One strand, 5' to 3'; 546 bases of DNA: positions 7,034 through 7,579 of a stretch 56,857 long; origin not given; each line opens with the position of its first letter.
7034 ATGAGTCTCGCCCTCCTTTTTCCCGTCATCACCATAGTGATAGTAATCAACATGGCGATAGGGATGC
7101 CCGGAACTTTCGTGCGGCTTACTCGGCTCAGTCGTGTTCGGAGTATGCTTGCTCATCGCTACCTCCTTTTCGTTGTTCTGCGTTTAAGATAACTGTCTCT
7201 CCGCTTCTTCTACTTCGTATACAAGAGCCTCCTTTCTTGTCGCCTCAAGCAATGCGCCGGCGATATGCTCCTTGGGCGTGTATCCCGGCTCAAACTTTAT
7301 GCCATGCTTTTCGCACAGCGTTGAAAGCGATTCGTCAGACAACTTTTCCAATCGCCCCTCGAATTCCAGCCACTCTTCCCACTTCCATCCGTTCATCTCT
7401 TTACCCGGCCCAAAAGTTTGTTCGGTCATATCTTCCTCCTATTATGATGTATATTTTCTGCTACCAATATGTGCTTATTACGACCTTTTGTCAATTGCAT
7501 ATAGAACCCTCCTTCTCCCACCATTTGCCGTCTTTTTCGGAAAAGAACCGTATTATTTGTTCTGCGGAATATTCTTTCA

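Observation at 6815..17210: Six direct copies of a ~120-bp portable module: consensus promoter plus leaderless 28-codon start (R)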

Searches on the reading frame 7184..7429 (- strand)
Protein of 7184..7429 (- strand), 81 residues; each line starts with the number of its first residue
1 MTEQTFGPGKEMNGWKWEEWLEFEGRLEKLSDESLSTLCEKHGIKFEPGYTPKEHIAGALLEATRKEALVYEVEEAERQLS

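Call 7: search_protein_families(library=pfam, proteins=[window:7184-7429:-], max_evalue=0.01)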
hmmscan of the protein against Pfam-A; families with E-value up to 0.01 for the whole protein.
window:7184-7429:- (81 aa): 0 families

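Call 10: search_protein_families(library=ncbifam, proteins=[window:7184-7429:-], max_evalue=0.01)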
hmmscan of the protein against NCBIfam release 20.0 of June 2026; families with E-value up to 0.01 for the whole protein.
window:7184-7429:- (81 aa): 0 families

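Call 47: find_homologous_proteins(query=window:7184-7429:-, max_evalue=0.001)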
Query window:7184-7429:- (81 aa): 3 proteins with E <= 0.001 among 4 candidates.
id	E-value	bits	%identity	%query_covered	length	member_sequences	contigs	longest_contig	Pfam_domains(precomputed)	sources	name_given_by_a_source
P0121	2.2e-47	176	100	100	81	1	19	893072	-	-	-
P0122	7.6e-37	142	84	100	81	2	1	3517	-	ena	-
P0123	9.1e-31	123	74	96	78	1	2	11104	-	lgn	-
